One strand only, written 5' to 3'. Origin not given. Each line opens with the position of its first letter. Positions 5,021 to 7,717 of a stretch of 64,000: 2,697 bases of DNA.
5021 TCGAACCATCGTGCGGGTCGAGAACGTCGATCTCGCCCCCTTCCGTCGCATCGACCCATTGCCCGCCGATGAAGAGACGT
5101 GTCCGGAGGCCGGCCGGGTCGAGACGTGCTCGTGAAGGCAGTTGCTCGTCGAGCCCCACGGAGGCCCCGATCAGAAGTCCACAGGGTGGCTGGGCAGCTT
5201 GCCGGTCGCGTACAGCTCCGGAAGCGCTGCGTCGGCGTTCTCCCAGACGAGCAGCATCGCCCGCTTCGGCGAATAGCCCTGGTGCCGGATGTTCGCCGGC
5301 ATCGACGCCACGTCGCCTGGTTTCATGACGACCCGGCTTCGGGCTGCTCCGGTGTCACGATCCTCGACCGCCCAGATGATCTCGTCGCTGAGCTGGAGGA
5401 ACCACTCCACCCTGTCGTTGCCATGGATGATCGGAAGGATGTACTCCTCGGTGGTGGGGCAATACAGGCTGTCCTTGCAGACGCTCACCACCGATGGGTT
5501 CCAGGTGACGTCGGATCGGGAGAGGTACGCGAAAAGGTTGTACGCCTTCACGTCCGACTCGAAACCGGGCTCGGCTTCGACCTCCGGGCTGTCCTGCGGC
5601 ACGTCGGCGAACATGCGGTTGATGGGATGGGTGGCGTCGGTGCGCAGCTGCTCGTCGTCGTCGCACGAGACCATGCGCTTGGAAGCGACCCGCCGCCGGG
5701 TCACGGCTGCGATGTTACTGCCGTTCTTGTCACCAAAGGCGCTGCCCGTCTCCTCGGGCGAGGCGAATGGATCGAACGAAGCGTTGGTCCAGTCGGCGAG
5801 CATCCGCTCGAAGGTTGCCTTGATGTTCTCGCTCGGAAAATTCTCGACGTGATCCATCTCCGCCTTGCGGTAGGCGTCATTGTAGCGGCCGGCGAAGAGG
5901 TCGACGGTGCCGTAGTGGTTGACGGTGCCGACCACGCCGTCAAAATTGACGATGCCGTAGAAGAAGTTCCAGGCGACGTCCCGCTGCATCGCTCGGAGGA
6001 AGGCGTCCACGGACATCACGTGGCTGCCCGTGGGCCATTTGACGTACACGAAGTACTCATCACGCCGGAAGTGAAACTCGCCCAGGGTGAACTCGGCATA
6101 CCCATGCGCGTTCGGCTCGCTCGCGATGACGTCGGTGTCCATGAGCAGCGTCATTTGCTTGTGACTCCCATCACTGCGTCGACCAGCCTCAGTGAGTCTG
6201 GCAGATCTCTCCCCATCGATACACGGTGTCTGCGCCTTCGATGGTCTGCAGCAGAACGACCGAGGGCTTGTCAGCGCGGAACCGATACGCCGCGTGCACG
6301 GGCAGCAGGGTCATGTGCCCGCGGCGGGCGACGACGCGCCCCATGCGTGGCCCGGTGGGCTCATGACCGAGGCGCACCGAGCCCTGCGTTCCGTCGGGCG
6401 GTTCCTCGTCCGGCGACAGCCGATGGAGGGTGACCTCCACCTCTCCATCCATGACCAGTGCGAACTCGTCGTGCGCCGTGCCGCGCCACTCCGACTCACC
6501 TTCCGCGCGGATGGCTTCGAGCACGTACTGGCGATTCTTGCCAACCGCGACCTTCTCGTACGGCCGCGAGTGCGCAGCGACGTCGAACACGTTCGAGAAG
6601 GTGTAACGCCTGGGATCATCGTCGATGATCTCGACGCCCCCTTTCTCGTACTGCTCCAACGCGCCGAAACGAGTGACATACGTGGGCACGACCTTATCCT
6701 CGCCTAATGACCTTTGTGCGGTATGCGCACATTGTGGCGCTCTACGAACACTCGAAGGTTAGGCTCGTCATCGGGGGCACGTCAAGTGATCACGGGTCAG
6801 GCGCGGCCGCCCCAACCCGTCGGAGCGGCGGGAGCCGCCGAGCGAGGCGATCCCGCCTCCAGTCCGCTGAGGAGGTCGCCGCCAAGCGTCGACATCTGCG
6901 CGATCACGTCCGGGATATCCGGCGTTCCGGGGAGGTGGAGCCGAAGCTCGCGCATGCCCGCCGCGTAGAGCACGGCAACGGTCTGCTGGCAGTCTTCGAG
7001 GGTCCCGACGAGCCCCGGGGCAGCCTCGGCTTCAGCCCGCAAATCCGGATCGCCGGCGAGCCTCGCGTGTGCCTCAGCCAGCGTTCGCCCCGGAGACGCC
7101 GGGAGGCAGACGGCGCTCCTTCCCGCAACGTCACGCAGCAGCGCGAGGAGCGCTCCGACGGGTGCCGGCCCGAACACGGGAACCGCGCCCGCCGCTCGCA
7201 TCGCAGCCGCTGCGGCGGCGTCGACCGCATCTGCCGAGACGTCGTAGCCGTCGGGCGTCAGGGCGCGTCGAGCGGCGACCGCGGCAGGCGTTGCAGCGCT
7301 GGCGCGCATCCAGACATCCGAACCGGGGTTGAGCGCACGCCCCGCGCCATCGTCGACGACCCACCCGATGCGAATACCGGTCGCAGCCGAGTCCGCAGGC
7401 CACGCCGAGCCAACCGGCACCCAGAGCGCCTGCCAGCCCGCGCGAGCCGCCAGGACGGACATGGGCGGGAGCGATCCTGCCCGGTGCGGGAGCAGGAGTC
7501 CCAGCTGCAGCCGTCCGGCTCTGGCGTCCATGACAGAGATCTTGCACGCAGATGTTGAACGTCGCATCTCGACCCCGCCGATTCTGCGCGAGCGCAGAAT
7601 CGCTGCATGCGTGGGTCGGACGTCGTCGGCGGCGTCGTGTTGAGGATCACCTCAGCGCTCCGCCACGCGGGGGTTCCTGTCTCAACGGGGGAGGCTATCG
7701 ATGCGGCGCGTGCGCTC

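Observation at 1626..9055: MoxR AAA+ ATPase is the translationally coupled last gene of a hapCDEF-type hydroquinone ring-cleavage operon, with its CoxE-like vWA partner divergent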

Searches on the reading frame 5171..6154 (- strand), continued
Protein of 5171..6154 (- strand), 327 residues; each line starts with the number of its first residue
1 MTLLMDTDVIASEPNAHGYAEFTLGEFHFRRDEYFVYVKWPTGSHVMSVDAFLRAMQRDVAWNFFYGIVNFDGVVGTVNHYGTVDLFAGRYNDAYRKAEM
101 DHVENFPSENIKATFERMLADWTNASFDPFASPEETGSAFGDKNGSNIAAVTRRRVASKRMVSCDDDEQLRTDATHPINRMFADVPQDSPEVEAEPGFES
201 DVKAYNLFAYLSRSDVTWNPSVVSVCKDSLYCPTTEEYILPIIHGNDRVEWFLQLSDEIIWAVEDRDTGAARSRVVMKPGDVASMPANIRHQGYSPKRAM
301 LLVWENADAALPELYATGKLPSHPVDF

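Call 86: search_protein_families(library=ncbifam, proteins=[L026:3890-4855:+], max_evalue=0.01)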
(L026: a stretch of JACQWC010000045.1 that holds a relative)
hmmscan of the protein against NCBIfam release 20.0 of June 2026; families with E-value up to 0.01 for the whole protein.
L026:3890-4855:+ (321 aa): 22 families
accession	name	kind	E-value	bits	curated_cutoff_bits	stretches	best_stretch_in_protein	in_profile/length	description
TIGR03560.1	F420_Rv1855c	subfamily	1.1e-19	71.1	231.4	1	22-114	7-105/227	TIGR03560 family F420-dependent LLM class oxidoreductase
NF002619.0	PRK02271.1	equivalog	5.2e-15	55.5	276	1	18-244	4-239/329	5,10-methylenetetrahydromethanopterin reductase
TIGR03856.1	F420_MSMEG_2906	subfamily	5.8e-14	52.2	243.7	1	15-114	1-106/249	LLM class F420-dependent oxidoreductase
TIGR03555.1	F420_mer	equivalog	1.5e-13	50.9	348.7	1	24-245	8-239/325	5,10-methylenetetrahydromethanopterin reductase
TIGR03621.1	F420_MSMEG_2516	subfamily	3.6e-13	49.3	213.15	1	16-114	2-95/295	TIGR03621 family F420-dependent LLM class oxidoreductase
TIGR03857.1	F420_MSMEG_2249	hypoth_equivalog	1.8e-12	47.1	218.4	1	29-236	15-230/329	TIGR03857 family LLM class F420-dependent oxidoreductase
TIGR03619.1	F420_Rv2161c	subfamily_domain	2.6e-10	40.3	166.9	1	32-114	2-99/247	TIGR03619 family F420-dependent LLM class oxidoreductase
TIGR03559.1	F420_Rv3520c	subfamily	2.7e-09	36.6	335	1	16-120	1-99/325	LLM class F420-dependent oxidoreductase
TIGR04465.1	ArgArg_F420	equivalog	3.3e-09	36.3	470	1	10-114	43-150/364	F420-dependent hydroxymycolic acid dehydrogenase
TIGR03860.1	FMN_nitrolo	subfamily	2e-08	33.5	279.7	1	174-232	226-284/422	NtaA/DmoA family FMN-dependent monooxygenase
TIGR03841.1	F420_Rv3093c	subfamily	2e-07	30.7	213.65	2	25-120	7-96/298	LLM class F420-dependent oxidoreductase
TIGR03842.1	F420_CPS_4043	hypoth_equivalog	4e-07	29.5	295.45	1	17-120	2-99/329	TIGR03842 family LLM class F420-dependent oxidoreductase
TIGR03557.1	F420_G6P_family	subfamily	5.7e-07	29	210.4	1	29-114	14-103/316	TIGR03557 family F420-dependent LLM class oxidoreductase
TIGR04027.1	LLM_KPN_01858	hypoth_equivalog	6.9e-07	28.5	412.9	1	19-115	8-108/326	putative FMN-dependent luciferase-like monooxygenase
TIGR04020.1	seco_metab_LLM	subfamily_domain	8.5e-07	28.4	244.45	0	30-114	21-106/341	MupA/Atu3671 family FMN-dependent luciferase-like monooxygenase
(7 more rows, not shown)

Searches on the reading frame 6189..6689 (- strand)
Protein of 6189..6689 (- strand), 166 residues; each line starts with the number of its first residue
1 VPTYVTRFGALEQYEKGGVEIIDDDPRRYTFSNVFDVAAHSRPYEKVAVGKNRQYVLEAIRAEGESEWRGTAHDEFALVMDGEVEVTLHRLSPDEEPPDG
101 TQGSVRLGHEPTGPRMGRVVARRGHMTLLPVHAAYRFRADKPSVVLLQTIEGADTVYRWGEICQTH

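Call 3: search_protein_families(library=pfam, proteins=[window:6189-6689:-], max_evalue=0.01)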
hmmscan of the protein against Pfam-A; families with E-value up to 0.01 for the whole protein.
window:6189-6689:- (166 aa): 0 families

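Call 4: search_protein_families(library=ncbifam, proteins=[window:6189-6689:-], max_evalue=0.001)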
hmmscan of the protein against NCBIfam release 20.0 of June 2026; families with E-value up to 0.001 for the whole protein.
window:6189-6689:- (166 aa): 0 families
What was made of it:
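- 6189..6689 (-): Small subunit of hydroquinone 1,2-dioxygenase (PnpC/HapC/HqdA), 166 aa. No Pfam or NCBIfam model hits it (calls 3, 4).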

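Call 21: search_solved_structures(query=window:6189-6689:-, max_evalue=1, show_alignments=1)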
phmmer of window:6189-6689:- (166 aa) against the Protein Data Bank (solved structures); distinct sequences matched with E-value up to 1: 10.
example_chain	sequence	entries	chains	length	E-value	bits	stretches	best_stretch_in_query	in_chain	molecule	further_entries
5m21_A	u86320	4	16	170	6.4e-62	211.5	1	3-165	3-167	Hydroquinone dioxygenase small subunit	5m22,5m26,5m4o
4zxa_A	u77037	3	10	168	1.9e-46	161.1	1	6-163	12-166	Hydroquinone dioxygenase small subunit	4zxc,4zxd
1doi_A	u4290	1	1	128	0.035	17.1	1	15-102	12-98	2FE-2S FERREDOXIN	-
6ejf_J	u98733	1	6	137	0.18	14.8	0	108-152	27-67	Type IV pilus assembly protein PilF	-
8pfa_A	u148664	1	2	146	0.22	14.5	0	108-152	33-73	c-di-GMP binding domain of the ATPase enzyme PilF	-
9gl5_A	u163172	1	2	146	0.22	14.5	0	108-152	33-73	ATP-binding motif-containing protein pilF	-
9glg_A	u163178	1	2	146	0.22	14.5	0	108-152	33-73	ATP-binding motif-containing protein pilF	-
8pdk_A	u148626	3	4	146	0.22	14.5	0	108-152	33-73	c-di-GMP binding domain of the ATPase enzyme PilF | ATP-binding motif-containing protein pilF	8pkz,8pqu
8pe0_A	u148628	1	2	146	0.22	14.5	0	108-152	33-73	c-di-GMP binding domain of the ATPase enzyme PilF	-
6emw_C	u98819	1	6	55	0.97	12.4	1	32-71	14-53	Class III stress response-related ATPase, AAA+ superfamily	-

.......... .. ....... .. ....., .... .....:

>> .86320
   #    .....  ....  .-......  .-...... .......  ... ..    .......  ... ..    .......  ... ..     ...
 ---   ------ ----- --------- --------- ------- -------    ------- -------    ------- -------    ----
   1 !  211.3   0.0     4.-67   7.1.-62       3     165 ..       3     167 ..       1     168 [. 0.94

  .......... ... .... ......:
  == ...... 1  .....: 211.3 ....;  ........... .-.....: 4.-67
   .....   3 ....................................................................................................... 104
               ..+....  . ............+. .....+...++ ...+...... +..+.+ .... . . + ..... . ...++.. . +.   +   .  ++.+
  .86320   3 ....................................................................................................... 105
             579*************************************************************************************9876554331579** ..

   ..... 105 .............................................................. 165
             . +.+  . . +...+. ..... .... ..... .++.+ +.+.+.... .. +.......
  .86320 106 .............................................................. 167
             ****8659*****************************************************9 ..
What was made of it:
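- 6189..6689 (-): 6.4e-62 to 5M21_A and 1.9e-46 to 4ZXA_A (call 21).
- Checked: 6689-6189: small subunit, 166 aa. No Pfam hit, but 6e-62 to the HqdA chain 5M21_A (call 21).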

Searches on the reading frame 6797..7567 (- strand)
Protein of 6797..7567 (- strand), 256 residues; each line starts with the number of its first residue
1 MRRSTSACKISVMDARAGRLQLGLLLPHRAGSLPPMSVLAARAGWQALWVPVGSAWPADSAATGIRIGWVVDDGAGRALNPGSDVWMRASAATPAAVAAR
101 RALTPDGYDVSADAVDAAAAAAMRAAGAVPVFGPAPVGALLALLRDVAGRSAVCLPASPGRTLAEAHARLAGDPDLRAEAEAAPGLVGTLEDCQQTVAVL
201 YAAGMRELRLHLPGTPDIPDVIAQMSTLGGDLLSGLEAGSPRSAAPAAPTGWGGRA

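Call 3: search_protein_families(library=pfam, proteins=[window:6797-7567:-], max_evalue=0.01)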
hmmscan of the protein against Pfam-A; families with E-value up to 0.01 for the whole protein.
window:6797-7567:- (256 aa): 0 families

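Call 4: search_protein_families(library=ncbifam, proteins=[window:6797-7567:-], max_evalue=0.001)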
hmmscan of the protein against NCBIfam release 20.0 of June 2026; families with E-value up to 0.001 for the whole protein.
window:6797-7567:- (256 aa): 0 families

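Call 66: find_homologous_proteins(query=window:6797-7567:-, max_evalue=0.001)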
Query window:6797-7567:- (256 aa): 50 proteins with E <= 0.001 among 8000 candidates.
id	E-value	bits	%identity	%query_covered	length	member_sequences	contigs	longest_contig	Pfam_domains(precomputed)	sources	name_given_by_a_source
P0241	6.3e-146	503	100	95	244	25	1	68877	-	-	-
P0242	2.7e-120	419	95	86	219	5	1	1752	-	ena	-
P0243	6.3e-120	418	81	99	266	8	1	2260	-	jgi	jgi:hypothetical protein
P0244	4.0e-116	405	93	86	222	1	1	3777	-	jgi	jgi:hypothetical protein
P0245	2.7e-112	393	81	88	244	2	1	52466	-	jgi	jgi:hypothetical protein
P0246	5.5e-112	392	89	86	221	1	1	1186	-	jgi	-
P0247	3.5e-111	389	81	95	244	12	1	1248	-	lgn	-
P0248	5.0e-95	336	70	95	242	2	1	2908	-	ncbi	-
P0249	4.0e-91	324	70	93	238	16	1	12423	-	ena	-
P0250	3.0e-89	317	66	94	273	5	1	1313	-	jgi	jgi:hypothetical protein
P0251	1.2e-88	315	65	95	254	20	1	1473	-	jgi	jgi:hypothetical protein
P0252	3.0e-87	311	67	95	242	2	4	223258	-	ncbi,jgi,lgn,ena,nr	ncbi:MAG TPA: hypothetical protein VND54_01915 [Candidatus Saccharimonadales bacterium]|nr:hypotheti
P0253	7.7e-87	310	67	89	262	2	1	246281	-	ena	-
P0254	4.5e-86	307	65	89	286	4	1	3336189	-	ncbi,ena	-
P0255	1.8e-74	269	60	97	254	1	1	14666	-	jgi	jgi:hypothetical protein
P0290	6.3e-12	64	41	59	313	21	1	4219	PF00296.27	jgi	jgi:alkanesulfonate monooxygenase SsuD/methylene tetrahydromethanopterin reductase-like flavin-depen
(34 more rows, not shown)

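Call 80: predict_structure(alignment_id=A3)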
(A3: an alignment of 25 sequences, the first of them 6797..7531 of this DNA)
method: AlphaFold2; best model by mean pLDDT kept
length: 244 residues; sequences in the alignment: 25
mean_pLDDT: 86.4   pTM: 0.84
mean pLDDT of the five models: 86.4, 86.1, 84.4, 84.3, 82.3
residues with pLDDT >= 90: 154; 70-90: 44; 50-70: 40; < 50: 6
segments of 3 or more residues with pLDDT < 50: 1-3, 242-244
pLDDT, mean of each block of 10 residues (from residue 1): 68 78 83 92 76 89 70 93 94 92 96 97 97 92 96 94 95 96 95 95 90 85 61 63 47
secondary structure, 60 per line:
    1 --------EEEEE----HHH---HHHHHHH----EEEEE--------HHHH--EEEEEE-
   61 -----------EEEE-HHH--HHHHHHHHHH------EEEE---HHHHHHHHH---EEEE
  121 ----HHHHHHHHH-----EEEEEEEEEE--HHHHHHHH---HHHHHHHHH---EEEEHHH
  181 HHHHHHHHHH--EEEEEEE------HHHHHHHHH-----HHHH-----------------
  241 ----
elements in order: E9-13 H24-30 E35-39 H48-51 E54-59 E72-75 H82-91 E98-101 H105-113 E117-120 H125-133 E139-148 H151-158 H162-170 E174-177 H178-190 E193-199 H206-214 H220-223
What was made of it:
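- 6797..7531 (-): Small luciferase-like (LLM-fold) TIM-barrel protein, 244 aa, first gene on the operon strand. It has a conserved disordered C-terminal tail ending in GWGGR plus one more residue, Ala here (ORF could extend to 7567). AF2 model: pLDDT 86, pTM 0.84, with the tail below pLDDT 65 (call 80).
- On Luciferase-like monooxygenase / F420-dependent LLM superfamily: AF2 model with pLDDT 86.4 and pTM 0.84 (call 80).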

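Call 83: fold_search(model_id=the predicted structure, library=pdb)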
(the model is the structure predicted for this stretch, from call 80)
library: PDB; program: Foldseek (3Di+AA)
matches with E <= 10: 1718; with E <= 0.001: 92
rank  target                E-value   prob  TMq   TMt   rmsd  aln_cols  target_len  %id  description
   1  8t0u_A                8.6e-08  1.00  0.63  0.49   5.8       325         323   11  Crystal structure of dimethylsulfone monooxygenase SfnG from Pseudomonas fluorescens (released 2024-11-27)
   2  8t0u_C                1.4e-07  1.00  0.63  0.50   5.3       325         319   12  Crystal structure of dimethylsulfone monooxygenase SfnG from Pseudomonas fluorescens (released 2024-11-27)
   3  8t0u_F                2.5e-07  1.00  0.64  0.50   5.4       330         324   11  Crystal structure of dimethylsulfone monooxygenase SfnG from Pseudomonas fluorescens (released 2024-11-27)
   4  8t0u_G                3.3e-07  1.00  0.60  0.51   5.3       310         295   11  Crystal structure of dimethylsulfone monooxygenase SfnG from Pseudomonas fluorescens (released 2024-11-27)
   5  3rao_A                3.9e-07  1.00  0.62  0.47   5.8       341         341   11  Crystal Structure of the Luciferase-like Monooxygenase from Bacillus cereus ATCC 10987. (released 2011-05-11)
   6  8t0u_D                5.9e-07  1.00  0.62  0.51   6.1       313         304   12  Crystal structure of dimethylsulfone monooxygenase SfnG from Pseudomonas fluorescens (released 2024-11-27)
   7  8t0u_H                6.3e-07  1.00  0.63  0.51   5.3       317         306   11  Crystal structure of dimethylsulfone monooxygenase SfnG from Pseudomonas fluorescens (released 2024-11-27)
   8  8t0u_B                7.0e-07  1.00  0.64  0.49   5.3       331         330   11  Crystal structure of dimethylsulfone monooxygenase SfnG from Pseudomonas fluorescens (released 2024-11-27)
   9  8t0w_A                8.9e-07  1.00  0.66  0.47   6.2       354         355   13  Crystal structure of dimethylsulfone (DMSO2) monooxygenase SfnG from Pseudomonas fluorescens with DMSO2 and oxidized F (released 2024-11-27)
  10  8t0u_E                9.4e-07  1.00  0.61  0.47   5.6       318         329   10  Crystal structure of dimethylsulfone monooxygenase SfnG from Pseudomonas fluorescens (released 2024-11-27)
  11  3rao_B                9.4e-07  1.00  0.64  0.47   4.9       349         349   11  Crystal Structure of the Luciferase-like Monooxygenase from Bacillus cereus ATCC 10987. (released 2011-05-11)
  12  8vw6_A                6.9e-06  1.00  0.61  0.45   6.5       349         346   15  Crystal structure of SsuD (released 2025-02-05)
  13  8t0w_F                1.1e-05  1.00  0.64  0.46   6.2       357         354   12  Crystal structure of dimethylsulfone (DMSO2) monooxygenase SfnG from Pseudomonas fluorescens with DMSO2 and oxidized F (released 2024-11-27)
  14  1nqk                  2.2e-05  1.00  0.57  0.42   6.3       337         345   12  Structural Genomics, Crystal structure of Alkanesulfonate monooxygenase (released 2003-09-23)
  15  7k64_D                3.7e-05  1.00  0.59  0.44   7.5       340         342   13  Binary titrated soak structure of alkanesulfonate monooxygenase MsuD from Pseudomonas fluorescens with FMN (released 2021-05-26)
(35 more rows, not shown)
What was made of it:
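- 6797..7531 (-): Foldseek best matches are SfnG, SsuD and F420-G6PDH, 8.6e-8, TM-score 0.63 (call 83).
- On Luciferase-like monooxygenase / F420-dependent LLM superfamily: Best Foldseek PDB matches are SfnG, 3RAO, SsuD, MsuD, F420-G6PDH and Mer, at 8.6e-8 to 1e-4 with TMq about 0.6 (call 83).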

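Call 86: search_protein_families(library=ncbifam, proteins=[P0290, window:6797-7531:-], max_evalue=0.01)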
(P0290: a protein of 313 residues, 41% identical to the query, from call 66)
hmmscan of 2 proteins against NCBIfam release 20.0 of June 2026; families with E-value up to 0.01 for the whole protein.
P0290 (313 aa): 9 families
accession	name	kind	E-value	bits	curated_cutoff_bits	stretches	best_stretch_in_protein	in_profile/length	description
TIGR03560.1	F420_Rv1855c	subfamily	2.3e-09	37.4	231.4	1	21-101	14-101/227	TIGR03560 family F420-dependent LLM class oxidoreductase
TIGR03856.1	F420_MSMEG_2906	subfamily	1.6e-05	24.6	243.7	1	10-97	3-98/249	LLM class F420-dependent oxidoreductase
TIGR03842.1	F420_CPS_4043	hypoth_equivalog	2.6e-05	23.5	295.45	0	10-112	2-102/329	TIGR03842 family LLM class F420-dependent oxidoreductase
TIGR03619.1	F420_Rv2161c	subfamily_domain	4.6e-05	23.1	166.9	0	51-100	44-94/247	TIGR03619 family F420-dependent LLM class oxidoreductase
TIGR04020.1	seco_metab_LLM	subfamily_domain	6.7e-05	22.2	244.45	0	218-264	291-337/341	MupA/Atu3671 family FMN-dependent luciferase-like monooxygenase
NF002619.0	PRK02271.1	equivalog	0.00039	19.8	276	0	149-218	170-239/329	5,10-methylenetetrahydromethanopterin reductase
TIGR03621.1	F420_MSMEG_2516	subfamily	0.0006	19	213.15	1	18-102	12-92/295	TIGR03621 family F420-dependent LLM class oxidoreductase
TIGR03860.1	FMN_nitrolo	subfamily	0.00062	18.7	279.7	1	149-205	227-283/422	NtaA/DmoA family FMN-dependent monooxygenase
TIGR03555.1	F420_mer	equivalog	0.0049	16.3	348.7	0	148-218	168-238/325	5,10-methylenetetrahydromethanopterin reductase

window:6797-7531:- (244 aa): 0 families

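Call 95: search_protein_families(library=padloc, proteins=[window:6797-7531:-], max_evalue=0.001)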
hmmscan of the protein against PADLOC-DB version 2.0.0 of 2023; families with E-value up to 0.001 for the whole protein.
window:6797-7531:- (244 aa): 0 families

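Call 96: search_protein_families(library=pfam, proteins=[window:6797-7531:-], max_evalue=0.001)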
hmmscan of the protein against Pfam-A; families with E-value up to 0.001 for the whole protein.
window:6797-7531:- (244 aa): 0 families
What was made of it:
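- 6797..7531 (-): No Pfam or NCBIfam hit of its own (calls 3, 4, 86, 96).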
